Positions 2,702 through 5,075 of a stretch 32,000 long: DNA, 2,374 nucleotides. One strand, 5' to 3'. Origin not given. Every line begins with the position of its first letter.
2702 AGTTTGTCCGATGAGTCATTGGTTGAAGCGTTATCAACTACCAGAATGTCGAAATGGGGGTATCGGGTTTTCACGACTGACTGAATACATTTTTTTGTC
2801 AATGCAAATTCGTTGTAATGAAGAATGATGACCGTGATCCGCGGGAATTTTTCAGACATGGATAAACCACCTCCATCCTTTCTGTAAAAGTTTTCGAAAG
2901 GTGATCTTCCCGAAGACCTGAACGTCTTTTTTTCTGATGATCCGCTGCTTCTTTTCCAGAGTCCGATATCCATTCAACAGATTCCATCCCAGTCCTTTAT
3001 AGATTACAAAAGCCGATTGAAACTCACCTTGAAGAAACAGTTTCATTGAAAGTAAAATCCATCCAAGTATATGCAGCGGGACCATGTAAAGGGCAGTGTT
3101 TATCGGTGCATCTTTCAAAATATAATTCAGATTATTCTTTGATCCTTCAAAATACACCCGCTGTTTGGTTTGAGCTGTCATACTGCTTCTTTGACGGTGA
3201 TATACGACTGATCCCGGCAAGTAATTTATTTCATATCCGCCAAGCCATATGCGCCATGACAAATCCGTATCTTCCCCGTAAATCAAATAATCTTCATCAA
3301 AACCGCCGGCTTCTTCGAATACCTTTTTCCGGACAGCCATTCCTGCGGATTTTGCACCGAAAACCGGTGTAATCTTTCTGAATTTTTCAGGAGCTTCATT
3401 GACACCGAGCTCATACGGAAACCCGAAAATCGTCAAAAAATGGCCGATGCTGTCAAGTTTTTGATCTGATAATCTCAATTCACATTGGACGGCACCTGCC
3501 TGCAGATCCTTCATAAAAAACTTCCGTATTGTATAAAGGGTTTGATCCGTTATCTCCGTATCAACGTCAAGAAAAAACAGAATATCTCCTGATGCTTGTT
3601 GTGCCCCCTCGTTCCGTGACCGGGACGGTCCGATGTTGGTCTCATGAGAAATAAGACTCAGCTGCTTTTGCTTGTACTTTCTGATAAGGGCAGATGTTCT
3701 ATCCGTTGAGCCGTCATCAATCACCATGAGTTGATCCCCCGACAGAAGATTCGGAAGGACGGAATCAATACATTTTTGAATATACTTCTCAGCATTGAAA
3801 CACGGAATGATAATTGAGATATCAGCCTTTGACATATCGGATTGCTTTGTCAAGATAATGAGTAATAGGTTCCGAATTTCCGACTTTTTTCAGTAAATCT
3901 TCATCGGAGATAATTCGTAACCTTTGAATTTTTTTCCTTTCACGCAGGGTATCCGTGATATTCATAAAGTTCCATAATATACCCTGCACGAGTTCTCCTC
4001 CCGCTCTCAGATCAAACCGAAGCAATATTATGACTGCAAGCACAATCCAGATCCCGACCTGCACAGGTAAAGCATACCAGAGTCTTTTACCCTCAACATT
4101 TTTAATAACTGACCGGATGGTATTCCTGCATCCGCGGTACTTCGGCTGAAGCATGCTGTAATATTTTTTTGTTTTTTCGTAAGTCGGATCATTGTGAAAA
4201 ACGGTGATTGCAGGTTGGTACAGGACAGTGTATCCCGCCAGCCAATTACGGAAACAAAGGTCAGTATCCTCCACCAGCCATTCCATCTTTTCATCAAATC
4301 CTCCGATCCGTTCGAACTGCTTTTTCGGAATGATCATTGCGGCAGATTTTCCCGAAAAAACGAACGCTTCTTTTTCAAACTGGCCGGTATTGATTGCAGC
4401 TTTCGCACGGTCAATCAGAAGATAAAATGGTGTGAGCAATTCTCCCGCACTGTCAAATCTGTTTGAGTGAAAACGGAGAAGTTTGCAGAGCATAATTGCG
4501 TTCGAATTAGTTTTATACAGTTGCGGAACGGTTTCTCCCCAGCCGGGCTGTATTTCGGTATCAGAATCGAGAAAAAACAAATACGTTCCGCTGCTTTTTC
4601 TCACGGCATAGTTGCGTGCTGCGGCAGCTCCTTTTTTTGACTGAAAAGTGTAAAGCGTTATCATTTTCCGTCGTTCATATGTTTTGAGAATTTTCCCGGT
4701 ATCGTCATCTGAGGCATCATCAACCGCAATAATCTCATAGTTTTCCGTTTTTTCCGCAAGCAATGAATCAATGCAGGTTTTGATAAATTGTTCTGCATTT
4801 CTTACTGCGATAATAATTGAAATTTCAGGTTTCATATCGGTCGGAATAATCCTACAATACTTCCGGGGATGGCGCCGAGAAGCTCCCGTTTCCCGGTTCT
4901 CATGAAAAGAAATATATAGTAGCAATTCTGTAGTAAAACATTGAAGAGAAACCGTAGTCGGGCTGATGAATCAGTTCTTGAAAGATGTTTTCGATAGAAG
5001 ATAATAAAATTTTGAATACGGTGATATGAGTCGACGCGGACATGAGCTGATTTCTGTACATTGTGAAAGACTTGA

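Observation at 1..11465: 11.5-kb glycan-assembly island adjacent to housekeeping genes; candidate supplier of the glycan for the Pro/Thr-linker surface proteins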

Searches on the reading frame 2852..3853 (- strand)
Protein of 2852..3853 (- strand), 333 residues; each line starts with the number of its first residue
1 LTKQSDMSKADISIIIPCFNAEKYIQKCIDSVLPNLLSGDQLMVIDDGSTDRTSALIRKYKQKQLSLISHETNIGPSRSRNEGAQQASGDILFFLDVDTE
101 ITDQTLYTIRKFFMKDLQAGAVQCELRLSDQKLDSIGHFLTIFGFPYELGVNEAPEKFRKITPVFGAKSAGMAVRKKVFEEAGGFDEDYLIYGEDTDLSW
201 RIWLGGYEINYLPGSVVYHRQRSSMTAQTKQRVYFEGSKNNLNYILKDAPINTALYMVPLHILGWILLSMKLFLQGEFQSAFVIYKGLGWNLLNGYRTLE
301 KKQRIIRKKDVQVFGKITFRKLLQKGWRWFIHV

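Call 3: search_protein_families(library=pfam, proteins=[window:2852-3853:-], max_evalue=0.01)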
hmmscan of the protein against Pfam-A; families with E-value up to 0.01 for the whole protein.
window:2852-3853:- (333 aa): 7 families
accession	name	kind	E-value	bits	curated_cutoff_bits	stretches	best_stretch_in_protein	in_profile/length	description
PF00535.33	Glycos_transf_2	-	1e-28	100.8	23.3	1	13-181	1-166/168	Glycosyl transferase family 2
PF13641.12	Glyco_tranf_2_3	-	2.5e-20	73.9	27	1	11-232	2-224/230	Glycosyltransferase like family 2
PF10111.15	Glyco_tranf_2_2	-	1.6e-16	61.1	27.3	1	13-236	1-233/276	Glycosyltransferase like family 2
PF13632.12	Glyco_trans_2_3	-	2.1e-10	41.2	27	1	93-233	3-137/198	Glycosyl transferase family group 2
PF02709.20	Glyco_transf_7C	-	0.0003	20.8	23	1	172-214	24-67/78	N-terminal domain of galactosyltransferase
PF13704.12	Glyco_tranf_2_4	-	0.00064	20.6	27.5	1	20-98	2-81/98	Glycosyl transferase family 2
PF13506.12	Glyco_transf_21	-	0.0058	16.5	21.7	1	83-208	25-143/174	Glycosyl transferase family 21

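Call 7: search_protein_families(library=ncbifam, proteins=[window:2852-3853:-], max_evalue=0.001)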
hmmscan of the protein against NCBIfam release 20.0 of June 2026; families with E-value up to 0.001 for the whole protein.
window:2852-3853:- (333 aa): 25 families
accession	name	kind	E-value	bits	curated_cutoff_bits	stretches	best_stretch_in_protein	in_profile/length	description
TIGR03965.1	mycofact_glyco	equivalog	1.2e-33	116.7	280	1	5-272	69-331/467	mycofactocin biosynthesis glycosyltransferase MftF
TIGR03937.1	PgaC_IcaA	equivalog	1.6e-25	90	422.3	1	8-235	43-266/407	poly-beta-1,6-N-acetyl-D-glucosamine synthase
TIGR04283.1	glyco_like_mftF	equivalog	5.7e-22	78.4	182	1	12-220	1-186/221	TIGR04283 family arsenosugar biosynthesis glycosyltransferase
NF041875.1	EPS_EpsD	equivalog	8.1e-19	68.2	370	2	12-106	1-97/325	exopolysaccharide biosynthesis glycosyltransferase EpsD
NF007482.0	PRK10073.1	equivalog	9.9e-19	67.5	423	1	8-107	4-104/334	glycosyltransferase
NF047683.1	TeichurnBiosyTuaG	equivalog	3.6e-15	56.3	400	1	9-116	5-114/252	teichuronic acid biosynthesis protein TuaG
NF038302.1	EPS_HpsE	equivalog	3.3e-14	52.6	300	1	11-220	2-223/307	hormogonium polysaccharide biosynthesis glycosyltransferase HpsE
NF038299.1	EPS_HpsN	equivalog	3.4e-12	46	425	1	11-220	2-221/317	hormogonium polysaccharide biosynthesis glycosyltransferase HpsN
NF041394.1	GtaseAglG_Halo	equivalog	6.8e-12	45.3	440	1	12-220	3-216/304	glucosyl-dolichyl phosphate glucuronosyltransferase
TIGR04242.1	nodulat_NodC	equivalog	4.2e-11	42.4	550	1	9-135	47-177/395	chitooligosaccharide synthase NodC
NF050050.1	ProtGlycPglI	equivalog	7.2e-11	42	500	1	10-109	2-104/306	GalNAc(5)-diNAcBac-PP-undecaprenol beta-1,3-glucosyltransferase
NF053739.1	GlytfEpsEBac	equivalog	5e-08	32.2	450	1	12-98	3-92/265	glycosyltransferase EpsE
NF010496.0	PRK13915.1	equivalog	9.2e-08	31.5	262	1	8-104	29-132/307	glucosyl-3-phosphoglycerate synthase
NF047588.1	GlcsyltransPgfSStrep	equivalog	1.4e-07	31.1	500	1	12-100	3-97/308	glycosyltransferase PgfS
TIGR01556.1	rhamnosyltran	subfamily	4.5e-07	29.3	200.55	1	39-220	21-201/281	rhamnosyltransferase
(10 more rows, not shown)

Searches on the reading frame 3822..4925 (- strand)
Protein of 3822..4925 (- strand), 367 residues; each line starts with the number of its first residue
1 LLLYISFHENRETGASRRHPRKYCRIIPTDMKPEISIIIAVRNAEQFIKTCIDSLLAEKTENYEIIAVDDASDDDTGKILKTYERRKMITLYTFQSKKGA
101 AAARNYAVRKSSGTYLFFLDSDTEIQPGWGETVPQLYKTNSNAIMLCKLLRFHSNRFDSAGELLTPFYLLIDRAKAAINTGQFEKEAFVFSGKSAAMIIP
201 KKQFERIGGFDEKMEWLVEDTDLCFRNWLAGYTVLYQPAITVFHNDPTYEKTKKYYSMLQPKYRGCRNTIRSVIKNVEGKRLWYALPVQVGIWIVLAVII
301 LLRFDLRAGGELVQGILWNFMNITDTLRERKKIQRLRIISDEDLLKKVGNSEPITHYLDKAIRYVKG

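Call 3: search_protein_families(library=pfam, proteins=[window:3822-4925:-], max_evalue=0.01)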
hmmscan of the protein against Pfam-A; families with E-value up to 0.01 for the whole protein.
window:3822-4925:- (367 aa): 6 families
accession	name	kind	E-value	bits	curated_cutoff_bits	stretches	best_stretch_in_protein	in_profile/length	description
PF00535.33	Glycos_transf_2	-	3.9e-27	95.7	23.3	1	36-157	1-123/168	Glycosyl transferase family 2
PF10111.15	Glyco_tranf_2_2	-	4e-13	49.9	27.3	1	36-241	1-212/276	Glycosyltransferase like family 2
PF13641.12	Glyco_tranf_2_3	-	1.5e-10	41.9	27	1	33-249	1-216/230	Glycosyltransferase like family 2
PF02709.20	Glyco_transf_7C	-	0.00014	21.9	23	1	196-235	23-63/78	N-terminal domain of galactosyltransferase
PF13632.12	Glyco_trans_2_3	-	0.0011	19.2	27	1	119-294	5-170/198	Glycosyl transferase family group 2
PF13704.12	Glyco_tranf_2_4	-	0.0051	17.7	27.5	0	42-122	1-81/98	Glycosyl transferase family 2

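Call 7: search_protein_families(library=ncbifam, proteins=[window:3822-4925:-], max_evalue=0.001)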
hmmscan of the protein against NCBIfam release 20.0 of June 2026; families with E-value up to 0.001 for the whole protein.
window:3822-4925:- (367 aa): 24 families
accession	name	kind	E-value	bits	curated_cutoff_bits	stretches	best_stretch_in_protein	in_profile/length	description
TIGR03965.1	mycofact_glyco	equivalog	4.3e-31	108.3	280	1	28-245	69-281/467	mycofactocin biosynthesis glycosyltransferase MftF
NF041875.1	EPS_EpsD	equivalog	4e-24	85.6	370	1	35-249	1-211/325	exopolysaccharide biosynthesis glycosyltransferase EpsD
NF047683.1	TeichurnBiosyTuaG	equivalog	5.7e-21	75.3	400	1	30-128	3-102/252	teichuronic acid biosynthesis protein TuaG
NF007482.0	PRK10073.1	equivalog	5.9e-21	74.8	423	1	31-148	4-121/334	glycosyltransferase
TIGR04283.1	glyco_like_mftF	equivalog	7.4e-18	64.9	182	1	35-226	1-168/221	TIGR04283 family arsenosugar biosynthesis glycosyltransferase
TIGR03937.1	PgaC_IcaA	equivalog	2.1e-17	63.2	422.3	1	25-126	37-139/407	poly-beta-1,6-N-acetyl-D-glucosamine synthase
NF038302.1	EPS_HpsE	equivalog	2.3e-16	59.7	300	1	34-280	2-258/307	hormogonium polysaccharide biosynthesis glycosyltransferase HpsE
NF038299.1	EPS_HpsN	equivalog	3.4e-15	55.8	425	1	33-244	1-220/317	hormogonium polysaccharide biosynthesis glycosyltransferase HpsN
NF050050.1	ProtGlycPglI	equivalog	5.6e-12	45.6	500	1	32-128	1-99/306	GalNAc(5)-diNAcBac-PP-undecaprenol beta-1,3-glucosyltransferase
TIGR03111.1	glyc2_xrt_Gpos1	hypoth_equivalog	6.7e-12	44.9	363.95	1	27-127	43-146/439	TIGR03111 family XrtG-associated glycosyltransferase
NF053739.1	GlytfEpsEBac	equivalog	2.1e-10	40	450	1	33-122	1-92/265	glycosyltransferase EpsE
NF041394.1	GtaseAglG_Halo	equivalog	2e-09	37.2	440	1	35-244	3-215/304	glucosyl-dolichyl phosphate glucuronosyltransferase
TIGR03469.1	HpnB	hypoth_equivalog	4.2e-08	32.6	379.25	1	29-221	40-240/386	hopene-associated glycosyltransferase HpnB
NF007453.0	PRK10018.1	equivalog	1.6e-07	31.3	382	1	32-127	5-101/280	colanic acid biosynthesis glycosyltransferase WcaA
TIGR04017.1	WcaA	equivalog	1.8e-07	31.1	495.75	1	31-127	3-100/279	colanic acid biosynthesis glycosyltransferase WcaA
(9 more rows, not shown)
